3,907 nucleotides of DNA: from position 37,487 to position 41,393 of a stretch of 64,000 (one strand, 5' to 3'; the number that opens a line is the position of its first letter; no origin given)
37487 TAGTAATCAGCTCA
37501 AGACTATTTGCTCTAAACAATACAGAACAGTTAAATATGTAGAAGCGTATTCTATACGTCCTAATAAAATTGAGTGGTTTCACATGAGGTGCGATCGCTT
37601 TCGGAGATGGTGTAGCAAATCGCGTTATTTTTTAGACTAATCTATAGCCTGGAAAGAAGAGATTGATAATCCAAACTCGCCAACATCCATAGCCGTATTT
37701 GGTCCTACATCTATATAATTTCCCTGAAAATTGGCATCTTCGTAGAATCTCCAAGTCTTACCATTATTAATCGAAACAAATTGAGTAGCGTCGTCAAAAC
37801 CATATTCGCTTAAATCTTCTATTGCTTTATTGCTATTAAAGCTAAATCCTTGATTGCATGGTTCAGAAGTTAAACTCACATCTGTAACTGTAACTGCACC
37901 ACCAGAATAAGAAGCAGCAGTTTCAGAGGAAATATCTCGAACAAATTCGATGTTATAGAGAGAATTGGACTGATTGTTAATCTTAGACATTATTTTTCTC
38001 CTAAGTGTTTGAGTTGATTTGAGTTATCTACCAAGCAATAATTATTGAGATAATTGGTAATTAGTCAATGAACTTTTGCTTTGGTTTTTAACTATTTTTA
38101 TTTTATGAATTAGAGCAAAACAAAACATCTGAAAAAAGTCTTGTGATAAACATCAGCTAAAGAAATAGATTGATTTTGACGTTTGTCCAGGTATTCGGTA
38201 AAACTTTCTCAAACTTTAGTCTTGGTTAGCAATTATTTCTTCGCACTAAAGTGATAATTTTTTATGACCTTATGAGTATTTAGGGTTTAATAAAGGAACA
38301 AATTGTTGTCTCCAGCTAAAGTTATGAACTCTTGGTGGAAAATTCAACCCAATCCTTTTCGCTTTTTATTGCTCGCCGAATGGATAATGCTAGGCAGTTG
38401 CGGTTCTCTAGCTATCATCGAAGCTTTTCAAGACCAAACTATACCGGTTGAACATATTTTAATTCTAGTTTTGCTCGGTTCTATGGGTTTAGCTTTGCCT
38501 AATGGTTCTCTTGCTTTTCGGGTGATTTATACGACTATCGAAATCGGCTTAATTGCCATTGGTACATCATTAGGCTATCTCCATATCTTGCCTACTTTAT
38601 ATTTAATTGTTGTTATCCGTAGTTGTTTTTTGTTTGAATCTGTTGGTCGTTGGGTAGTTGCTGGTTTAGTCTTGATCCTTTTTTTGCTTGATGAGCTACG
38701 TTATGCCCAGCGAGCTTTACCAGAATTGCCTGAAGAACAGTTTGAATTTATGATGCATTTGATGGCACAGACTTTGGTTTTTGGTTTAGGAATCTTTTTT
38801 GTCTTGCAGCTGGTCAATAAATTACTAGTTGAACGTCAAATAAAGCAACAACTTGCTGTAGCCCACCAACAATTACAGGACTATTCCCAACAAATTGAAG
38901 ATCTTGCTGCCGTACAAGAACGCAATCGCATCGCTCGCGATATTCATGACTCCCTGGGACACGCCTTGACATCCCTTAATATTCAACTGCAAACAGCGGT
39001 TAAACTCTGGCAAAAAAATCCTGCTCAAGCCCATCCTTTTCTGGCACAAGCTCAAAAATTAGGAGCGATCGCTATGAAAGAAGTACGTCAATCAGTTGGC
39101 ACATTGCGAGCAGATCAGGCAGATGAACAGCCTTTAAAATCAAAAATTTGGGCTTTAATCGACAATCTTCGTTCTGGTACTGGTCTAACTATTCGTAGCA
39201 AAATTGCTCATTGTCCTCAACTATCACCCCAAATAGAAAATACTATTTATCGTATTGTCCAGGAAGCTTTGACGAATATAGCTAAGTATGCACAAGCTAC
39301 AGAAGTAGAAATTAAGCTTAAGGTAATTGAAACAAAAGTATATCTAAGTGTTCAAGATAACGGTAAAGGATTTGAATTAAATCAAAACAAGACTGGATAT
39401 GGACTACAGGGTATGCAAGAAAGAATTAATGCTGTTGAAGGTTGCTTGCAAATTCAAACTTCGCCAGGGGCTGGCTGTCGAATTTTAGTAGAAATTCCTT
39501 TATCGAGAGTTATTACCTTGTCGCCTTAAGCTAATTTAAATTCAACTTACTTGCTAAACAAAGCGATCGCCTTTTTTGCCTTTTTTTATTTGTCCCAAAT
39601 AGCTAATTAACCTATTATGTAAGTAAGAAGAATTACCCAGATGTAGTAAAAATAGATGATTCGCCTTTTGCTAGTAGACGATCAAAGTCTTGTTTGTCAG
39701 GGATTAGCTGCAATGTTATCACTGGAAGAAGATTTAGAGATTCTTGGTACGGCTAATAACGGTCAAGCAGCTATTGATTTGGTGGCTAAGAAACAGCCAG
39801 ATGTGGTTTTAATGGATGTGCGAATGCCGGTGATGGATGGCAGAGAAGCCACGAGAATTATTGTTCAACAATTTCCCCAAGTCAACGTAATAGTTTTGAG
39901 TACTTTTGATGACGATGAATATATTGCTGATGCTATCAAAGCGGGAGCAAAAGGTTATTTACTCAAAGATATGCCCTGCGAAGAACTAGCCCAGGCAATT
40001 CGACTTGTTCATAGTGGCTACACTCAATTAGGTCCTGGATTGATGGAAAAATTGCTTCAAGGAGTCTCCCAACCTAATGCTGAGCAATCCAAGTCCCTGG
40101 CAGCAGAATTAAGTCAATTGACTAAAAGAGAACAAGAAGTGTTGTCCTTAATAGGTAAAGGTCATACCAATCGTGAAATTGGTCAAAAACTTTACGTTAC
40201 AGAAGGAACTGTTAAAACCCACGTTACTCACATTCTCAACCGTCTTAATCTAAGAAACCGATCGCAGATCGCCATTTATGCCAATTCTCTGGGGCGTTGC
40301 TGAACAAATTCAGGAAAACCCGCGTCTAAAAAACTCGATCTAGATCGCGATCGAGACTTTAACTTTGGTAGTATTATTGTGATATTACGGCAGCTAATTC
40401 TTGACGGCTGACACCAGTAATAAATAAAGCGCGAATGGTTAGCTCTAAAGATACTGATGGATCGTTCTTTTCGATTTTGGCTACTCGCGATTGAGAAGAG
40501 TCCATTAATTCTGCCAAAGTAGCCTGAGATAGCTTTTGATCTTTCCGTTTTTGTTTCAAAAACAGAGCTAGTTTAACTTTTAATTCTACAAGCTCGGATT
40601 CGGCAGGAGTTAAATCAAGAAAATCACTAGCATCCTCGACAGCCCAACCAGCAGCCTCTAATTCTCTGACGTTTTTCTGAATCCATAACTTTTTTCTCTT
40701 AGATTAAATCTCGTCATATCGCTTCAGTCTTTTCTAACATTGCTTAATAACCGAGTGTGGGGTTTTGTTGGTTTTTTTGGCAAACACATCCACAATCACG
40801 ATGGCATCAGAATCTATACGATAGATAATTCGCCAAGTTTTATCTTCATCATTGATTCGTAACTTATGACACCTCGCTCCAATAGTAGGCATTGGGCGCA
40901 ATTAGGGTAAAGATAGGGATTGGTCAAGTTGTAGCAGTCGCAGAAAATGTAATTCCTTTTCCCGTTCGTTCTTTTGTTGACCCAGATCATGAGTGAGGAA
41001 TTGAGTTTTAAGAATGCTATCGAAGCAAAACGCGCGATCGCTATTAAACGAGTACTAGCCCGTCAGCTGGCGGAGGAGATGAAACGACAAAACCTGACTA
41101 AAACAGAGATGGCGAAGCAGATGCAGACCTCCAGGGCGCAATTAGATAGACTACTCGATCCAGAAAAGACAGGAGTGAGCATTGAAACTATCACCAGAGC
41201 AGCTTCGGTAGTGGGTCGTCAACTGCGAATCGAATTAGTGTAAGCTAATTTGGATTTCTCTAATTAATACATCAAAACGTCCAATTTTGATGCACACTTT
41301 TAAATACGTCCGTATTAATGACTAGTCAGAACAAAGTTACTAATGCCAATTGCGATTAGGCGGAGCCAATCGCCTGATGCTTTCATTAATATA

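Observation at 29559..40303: Intact export/signalling locus: double-glycine-leader beta/gamma-crystallin-like proteins + C39-ABC exporter + HlyD + FAD monooxygenase, divergent from a 6-TM kinase/LuxR pair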

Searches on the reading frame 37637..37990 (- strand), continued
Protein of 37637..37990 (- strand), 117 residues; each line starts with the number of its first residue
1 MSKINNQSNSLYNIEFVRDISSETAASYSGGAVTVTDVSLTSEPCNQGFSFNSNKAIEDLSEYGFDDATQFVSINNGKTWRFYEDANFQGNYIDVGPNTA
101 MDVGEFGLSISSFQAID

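Call 43: find_encoding_contigs(protein=P0054, flank=10000, max_places=3)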
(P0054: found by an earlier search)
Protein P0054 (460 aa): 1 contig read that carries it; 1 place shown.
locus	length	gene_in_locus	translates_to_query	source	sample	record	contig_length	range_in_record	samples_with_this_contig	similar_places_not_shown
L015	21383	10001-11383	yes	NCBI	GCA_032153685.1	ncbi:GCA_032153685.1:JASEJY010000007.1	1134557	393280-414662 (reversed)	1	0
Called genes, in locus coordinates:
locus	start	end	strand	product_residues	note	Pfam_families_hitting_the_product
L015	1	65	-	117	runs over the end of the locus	-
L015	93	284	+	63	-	-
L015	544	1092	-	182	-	PF00072:Response_reg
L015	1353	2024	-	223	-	PF07730:HisKA_3, PF13581:HATPase_c_2 (faint), PF02518:HATPase_c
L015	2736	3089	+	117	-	PF00030:Crystall (weak)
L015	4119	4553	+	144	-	-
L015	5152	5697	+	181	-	PF11937:DUF3455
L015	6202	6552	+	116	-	-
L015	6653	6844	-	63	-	-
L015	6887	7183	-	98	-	-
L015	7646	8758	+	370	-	PF03412:Peptidase_C39, PF00664:ABC_membrane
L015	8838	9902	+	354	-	PF00005:ABC_tran, PF02463:SMC_N (faint)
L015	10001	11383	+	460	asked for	PF25997:BSH_YhbJ (faint), PF25917:BSH_RND (faint), PF25919:BSH_CusB (weak), PF25940:LcnD_C (faint), PF26002:Beta-barrel_AprE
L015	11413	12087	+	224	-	PF01494:FAD_binding_3, PF07992:Pyr_redox_2 (weak), PF13450:NAD_binding_8 (weak)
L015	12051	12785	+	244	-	PF01494:FAD_binding_3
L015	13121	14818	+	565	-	-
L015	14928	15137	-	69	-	-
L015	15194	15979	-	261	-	-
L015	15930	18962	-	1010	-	PF13414:TPR_11, PF00515:TPR_1, PF13414:TPR_11, PF13424:TPR_12, PF13432:TPR_16, PF00515:TPR_1, PF13844:Glyco_transf_41, PF00515:TPR_1, +27 more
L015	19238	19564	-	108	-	-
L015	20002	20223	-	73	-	-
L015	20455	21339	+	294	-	PF13145:Rotamase_2 (weak), PF00639:Rotamase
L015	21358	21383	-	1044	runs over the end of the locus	PF03412:Peptidase_C39, PF00664:ABC_membrane, PF00005:ABC_tran, PF02463:SMC_N (faint)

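Call 44: find_encoding_contigs(protein=P0061, flank=10000, max_places=4)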
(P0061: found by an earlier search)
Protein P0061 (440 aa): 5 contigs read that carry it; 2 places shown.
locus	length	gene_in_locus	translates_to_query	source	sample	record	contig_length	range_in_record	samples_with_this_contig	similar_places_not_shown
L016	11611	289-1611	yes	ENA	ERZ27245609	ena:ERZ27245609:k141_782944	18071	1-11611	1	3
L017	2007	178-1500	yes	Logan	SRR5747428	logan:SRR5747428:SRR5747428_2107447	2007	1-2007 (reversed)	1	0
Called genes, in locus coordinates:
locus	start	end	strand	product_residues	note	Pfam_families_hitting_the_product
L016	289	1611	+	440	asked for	PF01266:DAO (faint), PF01494:FAD_binding_3, PF07992:Pyr_redox_2 (weak), PF13450:NAD_binding_8 (faint)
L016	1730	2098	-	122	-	PF02452:PemK_toxin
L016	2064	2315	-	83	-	-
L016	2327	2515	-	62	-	-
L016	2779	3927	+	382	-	PF01385:OrfB_IS605, PF07282:Cas12f1-like_TNB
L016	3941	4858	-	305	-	PF02729:OTCace_N, PF00185:OTCace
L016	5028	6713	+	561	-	PF07176:DUF1400, PF03403:PAF-AH_p_II, PF12146:Hydrolase_4 (faint), PF12740:PETase (faint), PF20434:BD-FAE (faint), PF00561:Abhydrolase_1 (faint)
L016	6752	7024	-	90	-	PF01241:PSI_PSAK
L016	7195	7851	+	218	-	PF00697:PRAI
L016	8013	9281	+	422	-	PF02844:GARS_N, PF01071:GARS_A, PF02655:ATP-grasp_3 (weak), PF02786:CPSase_L_D2 (weak), PF02222:ATP-grasp (weak), PF02843:GARS_C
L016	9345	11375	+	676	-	PF00672:HAMP, PF13188:PAS_8 (weak), PF00512:HisKA, PF02518:HATPase_c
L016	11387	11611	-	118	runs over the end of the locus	-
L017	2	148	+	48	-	?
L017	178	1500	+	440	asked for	PF01266:DAO (faint), PF01494:FAD_binding_3, PF07992:Pyr_redox_2 (weak), PF13450:NAD_binding_8 (faint)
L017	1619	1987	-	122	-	PF02452:PemK_toxin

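Call 51: find_encoding_contigs(protein=P0052, flank=10000, max_places=1)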
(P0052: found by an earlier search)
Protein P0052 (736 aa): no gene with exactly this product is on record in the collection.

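Call 56: search_protein_representatives(alignment_id=A3)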
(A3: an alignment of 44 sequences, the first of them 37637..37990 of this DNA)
Query: 44 sequences, 117 profile positions. Proteins with E-value up to 0.001 (for the whole library): 3504; up to 1e-10: 1074; up to 1e-30: 92. The best 150 are listed.
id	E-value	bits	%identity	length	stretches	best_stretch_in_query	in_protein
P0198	1.9e-68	244.0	-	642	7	30-116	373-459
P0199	3.4e-68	243.2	-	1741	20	37-114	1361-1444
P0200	2.2e-64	230.9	-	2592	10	36-114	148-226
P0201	5.2e-61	220.0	-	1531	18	37-113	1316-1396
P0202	1.1e-58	212.5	-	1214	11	38-114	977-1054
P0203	1.5e-55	202.4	-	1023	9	37-115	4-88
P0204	2.2e-55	201.9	-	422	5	36-110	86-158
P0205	1.3e-52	192.9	-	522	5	36-116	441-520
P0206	4.2e-51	188.1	-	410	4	26-114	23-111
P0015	5.6e-51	187.7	-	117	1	1-116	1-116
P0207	1.1e-50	186.7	-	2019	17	27-116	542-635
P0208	5.2e-50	184.6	-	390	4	38-116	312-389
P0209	5.2e-49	181.3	-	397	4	36-116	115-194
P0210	7.6e-49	180.8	-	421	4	26-116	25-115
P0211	1.5e-48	179.8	-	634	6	36-115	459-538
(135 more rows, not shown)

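Call 88: search_protein_families(library=pfam, proteins=[L002:2668-2922:+], max_evalue=0.05)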
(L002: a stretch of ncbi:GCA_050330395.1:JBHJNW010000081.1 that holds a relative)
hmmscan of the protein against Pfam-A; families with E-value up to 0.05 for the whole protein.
L002:2668-2922:+ (84 aa): 0 families

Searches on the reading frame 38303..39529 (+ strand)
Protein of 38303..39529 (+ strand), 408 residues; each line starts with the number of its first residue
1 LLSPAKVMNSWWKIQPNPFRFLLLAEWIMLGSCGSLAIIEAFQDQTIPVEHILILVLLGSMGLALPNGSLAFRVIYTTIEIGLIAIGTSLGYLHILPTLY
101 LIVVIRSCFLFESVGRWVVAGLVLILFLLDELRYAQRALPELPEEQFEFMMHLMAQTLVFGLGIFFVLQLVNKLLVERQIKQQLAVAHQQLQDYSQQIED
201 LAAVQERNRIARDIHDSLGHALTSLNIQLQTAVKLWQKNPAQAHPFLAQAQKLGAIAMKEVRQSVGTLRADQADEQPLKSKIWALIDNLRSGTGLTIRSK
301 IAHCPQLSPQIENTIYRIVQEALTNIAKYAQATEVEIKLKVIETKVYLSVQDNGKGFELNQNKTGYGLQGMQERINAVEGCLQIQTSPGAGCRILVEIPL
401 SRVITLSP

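Call 3: search_protein_families(library=pfam, proteins=[window:38303-39529:+], max_evalue=0.1)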
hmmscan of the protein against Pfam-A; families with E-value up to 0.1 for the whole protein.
window:38303-39529:+ (408 aa): 7 families
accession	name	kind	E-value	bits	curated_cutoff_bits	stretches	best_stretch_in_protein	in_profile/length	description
PF07730.19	HisKA_3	-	2.2e-19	70.2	24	1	206-271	1-66/68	Histidine kinase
PF02518.31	HATPase_c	-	2.1e-13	51.1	26.4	1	312-401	3-110/111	Histidine kinase-, DNA gyrase B-, and HSP90-like ATPase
PF13581.12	HATPase_c_2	-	2.7e-05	24.6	27.4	1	302-362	19-84/127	Histidine kinase-like ATPase domain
PF01312.24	Bac_export_2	-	0.0061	16.3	24.4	1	110-209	134-233/335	FlhB HrpN YscU SpaS Family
PF18476.7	PIN_8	-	0.0083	16.5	26.1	1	178-288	28-136/227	PIN like domain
PF17939.6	TetR_C_30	-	0.027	15.2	26.3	1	136-161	56-81/115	Tetracyclin repressor-like, C-terminal domain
PF11335.13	DUF3137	-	0.049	13.9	26.1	1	321-384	70-133/139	Protein of unknown function (DUF3137)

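Call 4: search_protein_families(library=ncbifam, proteins=[window:38303-39529:+], max_evalue=0.1)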
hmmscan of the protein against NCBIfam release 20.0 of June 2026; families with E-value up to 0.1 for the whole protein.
window:38303-39529:+ (408 aa): 19 families
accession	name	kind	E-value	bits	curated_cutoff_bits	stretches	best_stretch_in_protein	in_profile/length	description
NF052443.1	SensHisKinMctS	equivalog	8.2e-36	123.3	700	1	185-402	230-450/457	two-component system sensor histidine kinase MctS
NF008649.0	PRK11644.1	equivalog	4e-34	118.2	408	1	145-399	250-495/499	signal transduction histidine-protein kinase/phosphatase UhpB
NF008184.0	PRK10935.1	equivalog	3.4e-27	95.3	553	1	192-399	349-558/565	nitrate/nitrite two-component system sensor histidine kinase NarQ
NF052531.1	Strep_LiaS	equivalog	4.6e-27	95.2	450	1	188-400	111-327/328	envelope stress sensor histidine kinase LiaS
NF007896.0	PRK10600.1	equivalog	6.6e-24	84.5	578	1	169-397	360-582/598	nitrate/nitrite two-component system sensor histidine kinase NarX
NF047786.1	his_kin_MadS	equivalog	1.6e-22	80.2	500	1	181-399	208-434/434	MadS family sensor histidine kinase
NF047322.1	HK_morpho_MacS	equivalog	5.8e-09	35.6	300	1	186-399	162-367/367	MacS family sensor histidine kinase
NF040691.1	MtrAB_MtrB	equivalog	7.4e-06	25.2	450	1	267-363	340-436/507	MtrAB system histidine kinase MtrB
NF003144.0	PRK04069.1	equivalog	1.1e-05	24.9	145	1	319-378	47-110/161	anti-sigma B factor RsbW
TIGR01924.1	rsbW_low_gc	equivalog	5.8e-05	22.6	155.05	1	318-378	46-110/159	anti-sigma B factor RsbW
NF007004.0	PRK09467.1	equivalog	0.00039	19.3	415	1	289-363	309-382/440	two-component system sensor histidine kinase EnvZ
TIGR01925.2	spIIAB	equivalog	0.00089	19.2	135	1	304-358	25-85/137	anti-sigma F factor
NF051872.1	HisKinPhyk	equivalog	0.0017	17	750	1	314-393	449-531/537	sensor histidine kinase PhyK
NF008298.1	PRK11086.1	subfamily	0.0021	16.5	520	1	319-401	432-526/529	DcuS/MalK family sensor histidine kinase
NF010411.0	PRK13837.1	equivalog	0.0038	15.3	647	1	364-403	639-678/828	two-component system VirA-like sensor kinase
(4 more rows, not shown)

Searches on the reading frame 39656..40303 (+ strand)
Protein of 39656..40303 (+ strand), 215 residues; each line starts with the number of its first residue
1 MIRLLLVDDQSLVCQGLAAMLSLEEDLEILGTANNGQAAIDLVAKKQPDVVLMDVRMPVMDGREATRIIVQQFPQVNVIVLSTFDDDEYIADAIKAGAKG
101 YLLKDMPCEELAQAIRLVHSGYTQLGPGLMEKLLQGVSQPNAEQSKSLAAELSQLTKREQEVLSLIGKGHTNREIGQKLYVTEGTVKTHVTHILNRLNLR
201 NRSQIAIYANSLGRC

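Call 3: search_protein_families(library=pfam, proteins=[window:39656-40303:+], max_evalue=0.1)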
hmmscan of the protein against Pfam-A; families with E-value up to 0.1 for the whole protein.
window:39656-40303:+ (215 aa): 7 families
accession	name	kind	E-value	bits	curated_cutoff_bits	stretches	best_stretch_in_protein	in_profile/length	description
PF00072.30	Response_reg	-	2.9e-28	98.7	30.2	1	5-116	2-111/111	Response regulator receiver domain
PF00196.25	GerE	-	6.3e-18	64.6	23.5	1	154-209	2-57/57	Bacterial regulatory proteins, luxR family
PF08281.18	Sigma70_r4_2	-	4e-07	30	25.7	1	147-197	3-54/54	Sigma-70, region 4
PF04545.22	Sigma70_r4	-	7.1e-07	29.1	24.1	1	152-197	2-48/50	Sigma-70, region 4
PF21695.3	GlnR_1st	-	0.0011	19.3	27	1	4-83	3-77/111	Transcription regulator GlnR, N-terminal domain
PF19610.4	DUF6115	-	0.033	15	27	1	141-187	83-128/134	Family of unknown function (DUF6115)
PF13412.12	HTH_24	-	0.1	12.7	21.9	0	163-190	9-38/48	Winged helix-turn-helix DNA-binding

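Call 4: search_protein_families(library=ncbifam, proteins=[window:39656-40303:+], max_evalue=0.1)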
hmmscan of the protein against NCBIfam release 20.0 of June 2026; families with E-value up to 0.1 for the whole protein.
window:39656-40303:+ (215 aa): 133 families (the best 25 are shown)
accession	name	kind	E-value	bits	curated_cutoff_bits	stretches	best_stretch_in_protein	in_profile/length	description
NF052445.1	RespRegMctR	equivalog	1.4e-50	171.6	300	1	2-209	2-199/205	two-component system response regulator MctR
NF007935.0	PRK10651.1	equivalog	3.3e-48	163.7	250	1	3-210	8-211/216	two-component system response regulator NarL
NF047785.1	respo_reg_MadR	equivalog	1.1e-46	158.8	300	1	2-210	1-203/209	MadR family response regulator transcription factor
NF011896.0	PRK15369.1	equivalog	4.7e-38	130.9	242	1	2-213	4-208/211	two component system response regulator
NF007018.1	PRK09483.1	equivalog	1.3e-34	119.8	280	1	1-202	1-196/217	UvrY/SirA/GacA family response regulator transcription factor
NF007708.0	PRK10403.1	equivalog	1.2e-31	109.8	343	1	3-207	8-206/215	nitrate/nitrite response regulator protein NarP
NF041830.1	RR_TF_ErdR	exception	3.2e-26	92.4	390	1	4-210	4-206/213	response regulator transcription factor ErdR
NF001965.0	PRK00742.1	subfamily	4.7e-23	82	293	1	2-106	4-109/357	chemotaxis-specific protein-glutamate methyltransferase CheB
NF007685.0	PRK10360.1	equivalog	5.2e-23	81.9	258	1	1-206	1-189/196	response regulator transcription factor UhpA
NF041367.1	CheY_Halo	equivalog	3e-22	79.2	200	1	5-116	2-111/114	chemotaxis protein CheY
TIGR02875.1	spore_0_A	equivalog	5.5e-22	78.3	200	1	2-154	3-154/262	sporulation transcription factor Spo0A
NF009206.0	PRK12555.1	subfamily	1.3e-21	77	342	1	2-100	1-100/340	chemotaxis-specific protein-glutamate methyltransferase CheB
NF007403.0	PRK09935.1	equivalog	9.6e-21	74.3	271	1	5-210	7-205/210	fimbria biosynthesis transcriptional regulator FimZ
NF008469.0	PRK11361.1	equivalog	6.2e-20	71.3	714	1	3-115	6-116/461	acetoacetate metabolism transcriptional regulator AtoC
NF007419.0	PRK09958.1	equivalog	2.9e-19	69.5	251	1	5-202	4-191/204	acid-sensing system DNA-binding response regulator EvgA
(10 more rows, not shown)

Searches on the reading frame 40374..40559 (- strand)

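Call 88: search_protein_families(library=pfam, proteins=[window:40374-40559:-], max_evalue=0.05)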
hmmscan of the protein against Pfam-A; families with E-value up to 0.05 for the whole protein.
window:40374-40559:- (61 aa): 3 families
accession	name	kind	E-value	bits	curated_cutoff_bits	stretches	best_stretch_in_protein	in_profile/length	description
PF01381.28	HTH_3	-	4.7e-09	36.6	23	1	1-40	1-40/55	Helix-turn-helix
PF13560.12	HTH_31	-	4.7e-05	24.1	27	1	5-57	10-63/64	Helix-turn-helix domain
PF04545.22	Sigma70_r4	-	0.0063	16.4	24.1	1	5-31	16-42/50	Sigma-70, region 4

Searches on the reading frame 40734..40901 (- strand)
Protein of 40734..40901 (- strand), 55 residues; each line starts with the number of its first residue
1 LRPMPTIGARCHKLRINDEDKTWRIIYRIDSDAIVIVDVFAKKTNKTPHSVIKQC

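Call 88: search_protein_families(library=pfam, proteins=[window:40734-40901:-], max_evalue=0.05)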
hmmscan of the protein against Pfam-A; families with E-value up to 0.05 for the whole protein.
window:40734-40901:- (55 aa): 2 families
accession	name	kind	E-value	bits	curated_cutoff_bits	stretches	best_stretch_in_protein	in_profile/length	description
PF05973.20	Gp49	-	1.2e-07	32.1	23.9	1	10-53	39-83/90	Phage derived protein Gp49-like (DUF891)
PF05016.21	ParE_toxin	-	0.0043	18.1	23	1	5-40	50-83/89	ParE toxin of type II toxin-antitoxin system, parDE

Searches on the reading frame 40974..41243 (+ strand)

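Call 88: search_protein_families(library=pfam, proteins=[window:40974-41243:+], max_evalue=0.05)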
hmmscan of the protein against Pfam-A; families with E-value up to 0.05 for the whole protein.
window:40974-41243:+ (89 aa): 7 families
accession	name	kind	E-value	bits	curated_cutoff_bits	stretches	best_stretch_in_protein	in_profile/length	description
PF13744.12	HTH_37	-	2.6e-07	30.8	27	1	20-87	11-78/80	Helix-turn-helix domain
PF13443.12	HTH_26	-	3e-05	24.6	22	1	32-75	2-45/63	Cro/C1-type HTH DNA-binding domain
PF13560.12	HTH_31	-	0.00019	22.1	27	1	28-81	2-55/64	Helix-turn-helix domain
PF10078.15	DUF2316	-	0.012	16.3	26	1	29-65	12-48/89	Uncharacterized protein conserved in bacteria (DUF2316)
PF01381.28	HTH_3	-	0.018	15.5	23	0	32-78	1-46/55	Helix-turn-helix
PF10415.14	FumaraseC_C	-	0.024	15.5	32.5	0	29-65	14-51/54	Fumarase C C-terminus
PF01371.25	Trp_repressor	-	0.025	15.1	27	0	31-59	40-68/88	Trp repressor protein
